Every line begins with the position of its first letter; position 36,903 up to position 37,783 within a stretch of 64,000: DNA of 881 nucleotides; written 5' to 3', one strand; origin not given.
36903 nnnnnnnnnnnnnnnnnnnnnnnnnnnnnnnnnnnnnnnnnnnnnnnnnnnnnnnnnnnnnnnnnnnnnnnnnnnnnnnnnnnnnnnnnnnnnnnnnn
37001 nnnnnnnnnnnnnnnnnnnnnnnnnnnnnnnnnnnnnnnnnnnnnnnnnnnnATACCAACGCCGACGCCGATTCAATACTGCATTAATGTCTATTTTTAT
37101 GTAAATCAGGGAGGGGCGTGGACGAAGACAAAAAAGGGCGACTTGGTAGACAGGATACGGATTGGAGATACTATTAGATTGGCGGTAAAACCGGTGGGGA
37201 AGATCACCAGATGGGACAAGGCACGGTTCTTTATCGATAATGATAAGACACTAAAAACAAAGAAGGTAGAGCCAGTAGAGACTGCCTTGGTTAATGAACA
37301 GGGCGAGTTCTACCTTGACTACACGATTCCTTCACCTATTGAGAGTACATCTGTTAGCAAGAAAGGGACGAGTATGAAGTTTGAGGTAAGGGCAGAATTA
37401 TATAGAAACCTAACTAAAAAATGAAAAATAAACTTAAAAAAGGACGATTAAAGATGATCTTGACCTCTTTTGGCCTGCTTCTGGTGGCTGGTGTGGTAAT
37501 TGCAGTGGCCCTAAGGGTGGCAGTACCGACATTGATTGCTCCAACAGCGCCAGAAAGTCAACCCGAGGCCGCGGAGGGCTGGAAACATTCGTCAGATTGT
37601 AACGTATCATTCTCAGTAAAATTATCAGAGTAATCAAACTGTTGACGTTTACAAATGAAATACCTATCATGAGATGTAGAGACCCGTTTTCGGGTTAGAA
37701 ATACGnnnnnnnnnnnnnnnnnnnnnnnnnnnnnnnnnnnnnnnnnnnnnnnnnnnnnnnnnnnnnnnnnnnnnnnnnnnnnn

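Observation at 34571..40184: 5.6-kb island of paralogous membrane-anchored surface proteins with eukaryote-like Cys-rich and MopE-like metal-binding repeats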

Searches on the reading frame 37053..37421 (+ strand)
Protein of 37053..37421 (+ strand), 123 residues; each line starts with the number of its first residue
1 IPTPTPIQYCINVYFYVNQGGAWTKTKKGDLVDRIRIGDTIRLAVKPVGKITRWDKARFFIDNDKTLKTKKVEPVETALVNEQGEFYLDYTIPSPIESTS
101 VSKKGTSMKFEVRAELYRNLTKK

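Call 27: find_homologous_proteins(query=A1, max_evalue=0.1)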
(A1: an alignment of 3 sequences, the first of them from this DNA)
Query A1 (3 sequences): 215 candidates shared short words with the query, none scored E <= 0.1.

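Call 36: search_protein_representatives(alignment_id=A1)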
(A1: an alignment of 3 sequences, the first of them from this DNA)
Query: 3 sequences, 124 profile positions. Proteins with E-value up to 0.001 (for the whole library): 526; up to 1e-10: 32; up to 1e-30: 3. The best 150 are listed.
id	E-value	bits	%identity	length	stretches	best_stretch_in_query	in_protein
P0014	1.6e-54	199.3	-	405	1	3-124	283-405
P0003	4.7e-46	172.0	-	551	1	1-124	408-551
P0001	8.9e-39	148.4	-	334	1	1-113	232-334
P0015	1.4e-19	86.4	-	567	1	7-124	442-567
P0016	4.8e-18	81.5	-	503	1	4-124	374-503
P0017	1.7e-17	79.7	-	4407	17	8-39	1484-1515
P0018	8.3e-17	77.5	-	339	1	11-106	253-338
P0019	1.4e-15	73.5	-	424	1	3-122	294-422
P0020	1.5e-15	73.4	-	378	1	10-108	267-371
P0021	1.7e-15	73.2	-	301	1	10-118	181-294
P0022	1.9e-15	73.1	-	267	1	4-124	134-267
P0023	3.4e-15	72.3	-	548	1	3-123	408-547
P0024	5.3e-14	68.4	-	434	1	3-106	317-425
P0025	1.2e-13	67.3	-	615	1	4-118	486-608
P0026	1.7e-13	66.7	-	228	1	8-107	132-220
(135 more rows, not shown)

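Call 46: find_encoding_contigs(protein=P0018, flank=10000, max_places=3)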
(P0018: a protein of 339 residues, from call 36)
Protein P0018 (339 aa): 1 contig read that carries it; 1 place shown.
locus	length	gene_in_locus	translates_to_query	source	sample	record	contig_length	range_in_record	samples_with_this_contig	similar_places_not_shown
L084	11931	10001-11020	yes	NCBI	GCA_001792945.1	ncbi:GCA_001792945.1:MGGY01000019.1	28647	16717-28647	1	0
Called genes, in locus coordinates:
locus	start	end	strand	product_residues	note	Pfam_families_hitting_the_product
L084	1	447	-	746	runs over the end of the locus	PF02463:SMC_N (faint), PF13191:AAA_16 (faint), PF13555:AAA_29 (faint), PF20703:nSTAND1 (faint), PF13304:AAA_21 (faint), PF00005:ABC_tran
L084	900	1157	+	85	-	-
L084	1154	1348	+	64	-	-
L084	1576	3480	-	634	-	PF00012:HSP70, PF06723:MreB_Mbl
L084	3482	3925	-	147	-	PF01025:GrpE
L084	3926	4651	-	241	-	PF01628:HrcA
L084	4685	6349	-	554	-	PF03023:MurJ, PF13440:Polysacc_synt_3, PF01554:MatE (weak)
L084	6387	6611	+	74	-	PF01649:Ribosomal_S20p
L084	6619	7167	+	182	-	PF05137:PilN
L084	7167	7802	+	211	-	PF04350:PilO (weak)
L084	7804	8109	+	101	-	-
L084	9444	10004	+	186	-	-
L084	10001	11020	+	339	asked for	-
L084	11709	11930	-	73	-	?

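Call 87: find_encoding_contigs(protein=P0015, flank=6000, max_places=2)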
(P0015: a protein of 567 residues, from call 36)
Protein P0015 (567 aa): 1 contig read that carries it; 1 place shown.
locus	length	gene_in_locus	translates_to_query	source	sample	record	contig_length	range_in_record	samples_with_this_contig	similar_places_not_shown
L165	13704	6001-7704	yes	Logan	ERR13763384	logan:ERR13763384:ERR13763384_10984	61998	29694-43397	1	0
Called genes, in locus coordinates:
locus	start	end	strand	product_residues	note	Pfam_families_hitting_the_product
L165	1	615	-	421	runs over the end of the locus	PF00041:fn3 (weak), PF16656:Pur_ac_phosph_N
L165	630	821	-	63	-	-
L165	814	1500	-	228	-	PF04350:PilO (faint)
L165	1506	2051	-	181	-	PF05137:PilN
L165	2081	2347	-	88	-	PF01649:Ribosomal_S20p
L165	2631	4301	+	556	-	PF03023:MurJ, PF01943:Polysacc_synt, PF13440:Polysacc_synt_3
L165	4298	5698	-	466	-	PF01229:Glyco_hydro_39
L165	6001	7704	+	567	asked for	-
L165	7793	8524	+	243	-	-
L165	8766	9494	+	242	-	PF01628:HrcA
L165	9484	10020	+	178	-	PF01025:GrpE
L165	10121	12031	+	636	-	PF00012:HSP70, PF06723:MreB_Mbl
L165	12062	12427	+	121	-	PF05635:23S_rRNA_IVP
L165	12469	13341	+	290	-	PF00226:DnaJ, PF01556:DnaJ_C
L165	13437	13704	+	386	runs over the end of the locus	PF08529:NusA_N, PF13184:KH_NusA_1st, PF26594:KH_NusA_2nd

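Call 88: find_encoding_contigs(protein=P0025, flank=6000, max_places=2)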
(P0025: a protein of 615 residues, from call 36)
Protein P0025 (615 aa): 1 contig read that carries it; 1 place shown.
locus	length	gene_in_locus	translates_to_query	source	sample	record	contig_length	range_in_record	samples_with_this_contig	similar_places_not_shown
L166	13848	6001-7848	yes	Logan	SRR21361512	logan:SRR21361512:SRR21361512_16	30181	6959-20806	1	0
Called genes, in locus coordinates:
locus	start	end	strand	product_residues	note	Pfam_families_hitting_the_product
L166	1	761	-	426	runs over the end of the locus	PF00041:fn3 (faint), PF16656:Pur_ac_phosph_N, PF19077:Big_13 (weak)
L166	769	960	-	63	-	-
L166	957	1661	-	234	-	PF04350:PilO (weak)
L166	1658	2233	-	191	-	PF05137:PilN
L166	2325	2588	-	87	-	PF01649:Ribosomal_S20p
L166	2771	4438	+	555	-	PF01943:Polysacc_synt (weak), PF03023:MurJ, PF13440:Polysacc_synt_3, PF01554:MatE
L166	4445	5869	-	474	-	PF01229:Glyco_hydro_39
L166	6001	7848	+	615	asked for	-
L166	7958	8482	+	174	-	-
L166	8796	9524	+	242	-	PF01628:HrcA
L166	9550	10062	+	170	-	PF01025:GrpE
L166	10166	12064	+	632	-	PF00012:HSP70, PF06723:MreB_Mbl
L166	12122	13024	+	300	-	PF13365:Trypsin_2 (weak)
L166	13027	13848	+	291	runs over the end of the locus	PF00226:DnaJ, PF01556:DnaJ_C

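Call 89: find_encoding_contigs(protein=P0019, flank=6000, max_places=2)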
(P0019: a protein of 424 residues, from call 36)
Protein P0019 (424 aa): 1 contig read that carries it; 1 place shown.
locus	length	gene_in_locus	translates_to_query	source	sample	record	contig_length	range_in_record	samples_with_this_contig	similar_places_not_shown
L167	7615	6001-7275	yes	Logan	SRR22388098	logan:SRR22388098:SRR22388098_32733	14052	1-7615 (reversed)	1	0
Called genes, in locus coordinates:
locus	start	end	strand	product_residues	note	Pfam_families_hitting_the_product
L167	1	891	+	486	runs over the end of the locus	PF01229:Glyco_hydro_39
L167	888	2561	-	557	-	PF03023:MurJ, PF01943:Polysacc_synt (weak), PF13440:Polysacc_synt_3, PF01554:MatE (weak)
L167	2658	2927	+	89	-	PF01649:Ribosomal_S20p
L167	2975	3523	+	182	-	PF05137:PilN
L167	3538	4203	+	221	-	PF04350:PilO (faint)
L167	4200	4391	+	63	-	-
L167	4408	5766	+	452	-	PF00041:fn3 (weak), PF16656:Pur_ac_phosph_N, PF19077:Big_13 (weak)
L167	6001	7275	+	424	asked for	-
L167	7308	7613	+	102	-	?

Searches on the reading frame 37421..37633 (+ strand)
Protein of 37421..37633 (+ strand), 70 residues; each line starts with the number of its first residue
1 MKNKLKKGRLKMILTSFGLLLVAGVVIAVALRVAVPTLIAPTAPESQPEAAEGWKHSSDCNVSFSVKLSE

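Call 3: search_protein_families(library=pfam, proteins=[window:37421-37633:+], max_evalue=1)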
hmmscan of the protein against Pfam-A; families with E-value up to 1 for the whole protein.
window:37421-37633:+ (70 aa): 0 families

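Call 4: search_protein_families(library=ncbifam, proteins=[window:37421-37633:+], max_evalue=1)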
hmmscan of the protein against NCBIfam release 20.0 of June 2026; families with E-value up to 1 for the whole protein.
window:37421-37633:+ (70 aa): 1 family
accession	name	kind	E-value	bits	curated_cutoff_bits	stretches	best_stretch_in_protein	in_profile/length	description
NF009731.0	PRK13254.1-5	equivalog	0.032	13.9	152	1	6-50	4-48/155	cytochrome c maturation protein CcmE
